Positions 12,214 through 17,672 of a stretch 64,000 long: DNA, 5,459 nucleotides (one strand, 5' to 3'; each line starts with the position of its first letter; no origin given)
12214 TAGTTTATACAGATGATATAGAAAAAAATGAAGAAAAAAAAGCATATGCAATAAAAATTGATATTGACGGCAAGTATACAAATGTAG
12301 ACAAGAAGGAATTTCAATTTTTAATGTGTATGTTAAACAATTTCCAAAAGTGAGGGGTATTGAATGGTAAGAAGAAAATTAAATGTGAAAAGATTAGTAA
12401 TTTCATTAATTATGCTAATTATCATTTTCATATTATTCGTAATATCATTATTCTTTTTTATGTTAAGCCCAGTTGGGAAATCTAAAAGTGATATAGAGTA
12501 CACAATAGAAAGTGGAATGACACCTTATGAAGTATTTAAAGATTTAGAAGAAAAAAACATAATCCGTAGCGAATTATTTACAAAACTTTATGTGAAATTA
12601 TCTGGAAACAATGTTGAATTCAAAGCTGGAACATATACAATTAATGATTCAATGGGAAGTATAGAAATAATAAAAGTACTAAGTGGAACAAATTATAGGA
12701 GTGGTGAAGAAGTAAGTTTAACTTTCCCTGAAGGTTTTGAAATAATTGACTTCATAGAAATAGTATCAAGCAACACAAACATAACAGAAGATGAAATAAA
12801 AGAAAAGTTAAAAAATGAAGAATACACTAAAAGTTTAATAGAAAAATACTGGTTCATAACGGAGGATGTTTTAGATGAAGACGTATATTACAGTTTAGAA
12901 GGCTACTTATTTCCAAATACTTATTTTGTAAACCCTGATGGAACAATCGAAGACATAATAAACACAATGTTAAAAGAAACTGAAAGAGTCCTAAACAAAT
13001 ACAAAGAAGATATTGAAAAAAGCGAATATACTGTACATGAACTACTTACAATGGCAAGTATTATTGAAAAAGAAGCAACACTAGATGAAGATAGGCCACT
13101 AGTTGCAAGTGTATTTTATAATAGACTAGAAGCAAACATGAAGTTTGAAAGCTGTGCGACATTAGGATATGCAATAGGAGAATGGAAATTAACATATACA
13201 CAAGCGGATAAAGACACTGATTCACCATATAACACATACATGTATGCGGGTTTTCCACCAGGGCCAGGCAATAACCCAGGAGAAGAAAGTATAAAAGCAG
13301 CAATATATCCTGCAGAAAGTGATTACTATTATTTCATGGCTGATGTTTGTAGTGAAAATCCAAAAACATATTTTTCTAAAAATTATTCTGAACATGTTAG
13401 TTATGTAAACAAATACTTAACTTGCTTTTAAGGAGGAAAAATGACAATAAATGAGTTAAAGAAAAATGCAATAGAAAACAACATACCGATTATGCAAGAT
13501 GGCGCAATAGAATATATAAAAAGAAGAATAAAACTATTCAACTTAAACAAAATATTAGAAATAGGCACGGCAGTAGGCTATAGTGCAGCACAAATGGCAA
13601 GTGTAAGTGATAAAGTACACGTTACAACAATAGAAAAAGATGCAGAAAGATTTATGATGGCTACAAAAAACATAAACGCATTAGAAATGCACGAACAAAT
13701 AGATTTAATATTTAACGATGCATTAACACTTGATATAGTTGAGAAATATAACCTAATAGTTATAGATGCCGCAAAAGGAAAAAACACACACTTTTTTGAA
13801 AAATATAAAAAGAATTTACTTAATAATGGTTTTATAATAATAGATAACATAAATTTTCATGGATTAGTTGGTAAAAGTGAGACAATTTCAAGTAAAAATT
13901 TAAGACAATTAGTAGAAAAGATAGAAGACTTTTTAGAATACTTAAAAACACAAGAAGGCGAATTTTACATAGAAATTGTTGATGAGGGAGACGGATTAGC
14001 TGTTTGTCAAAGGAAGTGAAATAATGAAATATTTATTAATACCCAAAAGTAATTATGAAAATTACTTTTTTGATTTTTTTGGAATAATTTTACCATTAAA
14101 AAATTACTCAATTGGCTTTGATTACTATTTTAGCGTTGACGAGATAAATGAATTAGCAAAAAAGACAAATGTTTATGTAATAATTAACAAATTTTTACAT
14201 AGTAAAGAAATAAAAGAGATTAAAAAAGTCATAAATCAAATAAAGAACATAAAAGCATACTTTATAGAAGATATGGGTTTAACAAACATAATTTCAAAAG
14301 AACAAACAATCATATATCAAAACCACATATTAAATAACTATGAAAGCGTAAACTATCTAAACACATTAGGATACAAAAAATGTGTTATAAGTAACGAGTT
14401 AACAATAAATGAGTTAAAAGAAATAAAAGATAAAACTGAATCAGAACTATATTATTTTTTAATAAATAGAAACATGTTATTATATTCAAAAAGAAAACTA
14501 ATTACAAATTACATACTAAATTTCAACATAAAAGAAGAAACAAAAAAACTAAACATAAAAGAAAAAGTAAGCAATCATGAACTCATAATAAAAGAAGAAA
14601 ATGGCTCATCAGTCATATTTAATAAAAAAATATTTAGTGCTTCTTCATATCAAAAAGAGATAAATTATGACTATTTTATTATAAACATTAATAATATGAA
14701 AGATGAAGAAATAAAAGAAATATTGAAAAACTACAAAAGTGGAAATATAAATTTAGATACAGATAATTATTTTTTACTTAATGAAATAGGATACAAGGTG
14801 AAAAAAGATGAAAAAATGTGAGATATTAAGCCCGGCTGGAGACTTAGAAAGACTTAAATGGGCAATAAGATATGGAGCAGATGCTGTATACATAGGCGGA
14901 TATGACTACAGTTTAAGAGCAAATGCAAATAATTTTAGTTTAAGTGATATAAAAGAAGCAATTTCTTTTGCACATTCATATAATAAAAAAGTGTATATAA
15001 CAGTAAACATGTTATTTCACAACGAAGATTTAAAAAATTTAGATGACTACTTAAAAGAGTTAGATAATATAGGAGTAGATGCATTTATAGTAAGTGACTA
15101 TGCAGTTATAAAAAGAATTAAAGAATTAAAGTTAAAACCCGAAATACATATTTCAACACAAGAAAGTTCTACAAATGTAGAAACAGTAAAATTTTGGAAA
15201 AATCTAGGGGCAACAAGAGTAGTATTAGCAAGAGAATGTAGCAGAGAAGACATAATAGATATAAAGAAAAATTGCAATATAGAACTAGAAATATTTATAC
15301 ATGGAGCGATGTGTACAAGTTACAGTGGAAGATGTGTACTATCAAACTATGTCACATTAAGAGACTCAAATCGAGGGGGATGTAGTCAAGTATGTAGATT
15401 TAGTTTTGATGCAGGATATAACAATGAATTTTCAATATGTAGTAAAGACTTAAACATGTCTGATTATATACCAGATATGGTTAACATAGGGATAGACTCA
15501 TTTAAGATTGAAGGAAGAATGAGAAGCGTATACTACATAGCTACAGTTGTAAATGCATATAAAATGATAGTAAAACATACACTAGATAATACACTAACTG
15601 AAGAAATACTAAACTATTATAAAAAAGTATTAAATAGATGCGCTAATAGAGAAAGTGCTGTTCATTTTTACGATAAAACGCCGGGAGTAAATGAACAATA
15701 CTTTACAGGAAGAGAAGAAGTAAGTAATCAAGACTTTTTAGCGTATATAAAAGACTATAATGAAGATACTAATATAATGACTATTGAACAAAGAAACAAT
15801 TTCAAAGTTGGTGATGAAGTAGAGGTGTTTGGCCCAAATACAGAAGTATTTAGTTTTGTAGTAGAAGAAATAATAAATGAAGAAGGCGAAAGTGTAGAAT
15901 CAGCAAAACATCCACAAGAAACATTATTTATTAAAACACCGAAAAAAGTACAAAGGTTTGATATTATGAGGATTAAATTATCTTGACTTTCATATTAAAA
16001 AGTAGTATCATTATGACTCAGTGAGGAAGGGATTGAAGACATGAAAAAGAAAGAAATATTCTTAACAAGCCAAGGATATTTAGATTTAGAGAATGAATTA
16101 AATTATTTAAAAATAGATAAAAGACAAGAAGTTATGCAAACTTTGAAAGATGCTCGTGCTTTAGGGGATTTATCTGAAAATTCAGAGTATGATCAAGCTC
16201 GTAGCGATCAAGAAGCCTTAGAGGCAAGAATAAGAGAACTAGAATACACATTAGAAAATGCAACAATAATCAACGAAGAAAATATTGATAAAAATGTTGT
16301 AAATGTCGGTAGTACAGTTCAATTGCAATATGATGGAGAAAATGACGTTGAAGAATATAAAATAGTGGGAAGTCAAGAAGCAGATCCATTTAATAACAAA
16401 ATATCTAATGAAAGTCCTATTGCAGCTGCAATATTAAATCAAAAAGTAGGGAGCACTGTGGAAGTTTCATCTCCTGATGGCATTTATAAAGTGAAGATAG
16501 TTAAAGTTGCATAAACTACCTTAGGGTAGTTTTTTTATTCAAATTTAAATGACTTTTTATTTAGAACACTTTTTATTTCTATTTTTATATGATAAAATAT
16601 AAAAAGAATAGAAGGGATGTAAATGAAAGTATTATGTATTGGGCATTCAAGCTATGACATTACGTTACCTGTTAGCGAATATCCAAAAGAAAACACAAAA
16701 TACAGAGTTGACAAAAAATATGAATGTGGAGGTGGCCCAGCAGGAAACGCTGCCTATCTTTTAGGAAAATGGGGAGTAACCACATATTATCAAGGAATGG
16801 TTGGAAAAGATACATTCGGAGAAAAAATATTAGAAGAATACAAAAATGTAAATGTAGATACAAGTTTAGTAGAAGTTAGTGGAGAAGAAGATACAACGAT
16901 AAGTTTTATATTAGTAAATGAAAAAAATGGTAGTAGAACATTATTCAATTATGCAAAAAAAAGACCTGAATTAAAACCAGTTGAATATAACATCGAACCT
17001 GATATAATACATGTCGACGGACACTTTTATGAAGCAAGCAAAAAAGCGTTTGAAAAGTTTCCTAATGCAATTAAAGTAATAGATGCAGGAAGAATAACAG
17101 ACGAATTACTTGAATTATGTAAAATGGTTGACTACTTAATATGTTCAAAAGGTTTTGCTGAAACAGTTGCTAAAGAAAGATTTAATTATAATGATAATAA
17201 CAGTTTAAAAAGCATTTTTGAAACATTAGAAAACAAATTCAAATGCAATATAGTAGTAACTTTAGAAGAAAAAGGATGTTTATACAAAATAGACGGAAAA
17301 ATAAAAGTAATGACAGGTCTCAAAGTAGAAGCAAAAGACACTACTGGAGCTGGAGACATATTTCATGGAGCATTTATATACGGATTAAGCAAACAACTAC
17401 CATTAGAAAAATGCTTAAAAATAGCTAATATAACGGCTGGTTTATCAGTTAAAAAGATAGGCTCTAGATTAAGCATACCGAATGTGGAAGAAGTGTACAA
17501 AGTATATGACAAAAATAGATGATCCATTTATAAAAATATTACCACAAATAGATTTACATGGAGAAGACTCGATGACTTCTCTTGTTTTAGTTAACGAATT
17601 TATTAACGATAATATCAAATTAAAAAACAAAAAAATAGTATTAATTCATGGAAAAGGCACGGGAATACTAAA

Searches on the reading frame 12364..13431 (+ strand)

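Call 43: search_protein_families(library=ncbifam, proteins=[window:12364-13431:+], max_evalue=0.00001)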
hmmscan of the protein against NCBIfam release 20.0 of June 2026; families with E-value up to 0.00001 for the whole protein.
window:12364-13431:+ (355 aa): 2 families
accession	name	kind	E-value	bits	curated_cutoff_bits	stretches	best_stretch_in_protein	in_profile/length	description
TIGR00247.1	TIGR00247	hypoth_equivalog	4.6e-77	259.4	103.4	1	12-354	7-343/347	endolytic transglycosylase MltG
NF007619.0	PRK10270.1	equivalog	8.7e-37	126.9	532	1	32-353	24-332/340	cell division protein YceG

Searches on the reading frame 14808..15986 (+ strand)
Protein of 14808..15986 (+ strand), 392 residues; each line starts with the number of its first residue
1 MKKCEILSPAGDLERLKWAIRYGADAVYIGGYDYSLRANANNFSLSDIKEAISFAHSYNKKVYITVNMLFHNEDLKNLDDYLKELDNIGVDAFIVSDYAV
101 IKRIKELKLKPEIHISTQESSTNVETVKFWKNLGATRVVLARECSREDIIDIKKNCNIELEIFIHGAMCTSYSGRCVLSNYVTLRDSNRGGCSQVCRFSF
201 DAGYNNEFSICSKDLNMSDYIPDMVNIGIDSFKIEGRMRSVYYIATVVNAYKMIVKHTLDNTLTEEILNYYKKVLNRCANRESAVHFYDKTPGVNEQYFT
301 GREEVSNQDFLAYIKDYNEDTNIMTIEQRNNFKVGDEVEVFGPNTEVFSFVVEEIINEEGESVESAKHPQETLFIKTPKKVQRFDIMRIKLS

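Call 43: search_protein_families(library=ncbifam, proteins=[window:14808-15986:+], max_evalue=0.00001)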
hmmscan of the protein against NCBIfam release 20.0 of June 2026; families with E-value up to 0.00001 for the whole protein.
window:14808-15986:+ (392 aa): 4 families
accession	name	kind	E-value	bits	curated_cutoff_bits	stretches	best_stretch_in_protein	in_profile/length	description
NF011996.0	PRK15452.1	equivalog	2.5e-91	306.8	534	2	1-202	2-204/449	prephenate-dependent tRNA uridine(34) hydroxylase TrhP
NF047963.1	quinone_UbiU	equivalog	4.6e-51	173.9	440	2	5-195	2-196/331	ubiquinone anaerobic biosynthesis protein UbiU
NF047965.1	quinone_UbiV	equivalog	1.1e-10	41.5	275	1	24-197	28-191/292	ubiquinone anaerobic biosynthesis protein UbiV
NF011991.0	PRK15447.1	equivalog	2.3e-10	40.4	283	1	24-197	29-197/302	U32 family peptidase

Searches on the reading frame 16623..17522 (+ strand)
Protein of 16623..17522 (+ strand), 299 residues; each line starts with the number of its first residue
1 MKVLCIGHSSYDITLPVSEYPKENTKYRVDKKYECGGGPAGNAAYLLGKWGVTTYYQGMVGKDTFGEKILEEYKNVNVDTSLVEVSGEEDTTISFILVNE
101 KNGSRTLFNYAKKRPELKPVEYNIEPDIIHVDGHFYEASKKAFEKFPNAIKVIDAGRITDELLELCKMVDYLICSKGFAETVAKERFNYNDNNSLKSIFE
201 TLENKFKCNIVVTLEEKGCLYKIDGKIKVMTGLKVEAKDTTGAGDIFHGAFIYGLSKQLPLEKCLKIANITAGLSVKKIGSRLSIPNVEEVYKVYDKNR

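Call 43: search_protein_families(library=ncbifam, proteins=[window:16623-17522:+], max_evalue=0.00001)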
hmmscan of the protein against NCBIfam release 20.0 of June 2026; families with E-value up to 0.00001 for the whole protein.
window:16623-17522:+ (299 aa): 19 families
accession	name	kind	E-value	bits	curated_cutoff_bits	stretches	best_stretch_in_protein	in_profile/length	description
TIGR02152.1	D_ribokin_bact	equivalog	4.1e-37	128.1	299.65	1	3-292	1-297/298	ribokinase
NF041134.1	R1P_kin_Thcocales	equivalog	9e-31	107.4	500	1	1-294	1-281/291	ADP-dependent ribose-1-phosphate kinase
NF008353.0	PRK11142.1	equivalog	1e-26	94.2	341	2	164-296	174-304/307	ribokinase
NF053626.1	RibKinHalex1628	equivalog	1.7e-26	93.4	330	1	1-293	2-289/293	ATP-dependent ribose-1-phosphate kinase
TIGR04382.1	myo_inos_iolC_N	equivalog_domain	7e-21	74.8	300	1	159-293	179-307/309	5-dehydro-2-deoxygluconokinase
NF041164.1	NucKinThplmales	equivalog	1.2e-17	64.1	450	1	6-284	7-280/295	nucleoside kinase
NF006957.1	PRK09434.1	equivalog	1.5e-16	60.8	450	1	190-286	194-297/302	fructokinase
TIGR03168.1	1-PFK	subfamily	2.8e-15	56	216.4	1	190-291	196-295/305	hexose kinase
TIGR02198.1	rfaE_dom_I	equivalog_domain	2.9e-15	56.2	345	1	188-283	207-304/315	D-glycero-beta-D-manno-heptose-7-phosphate kinase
NF040938.1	KDG_KDGal_kin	equivalog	3.2e-15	56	400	1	165-293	179-301/305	bifunctional 2-dehydro-3-deoxygluconokinase/2-dehydro-3-deoxygalactonokinase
TIGR03828.1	pfkB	equivalog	3.1e-13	49.4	292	1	190-287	196-293/305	1-phosphofructokinase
NF007321.0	PRK09813.1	equivalog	2.3e-12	46.9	247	1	28-273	17-252/261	fructoselysine 6-kinase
NF049991.1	TagKinase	equivalog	2.7e-11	42.8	420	1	158-280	184-300/321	tagatose kinase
NF041320.1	pfkB_Halo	equivalog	3.4e-09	36.5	400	1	11-292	11-291/302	1-phosphofructokinase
NF041332.1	KDG_KDGal_kin_Halo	equivalog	5e-09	36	440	1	159-297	180-312/320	bifunctional 2-dehydro-3-deoxygluconokinase/2-dehydro-3-deoxygalactonokinase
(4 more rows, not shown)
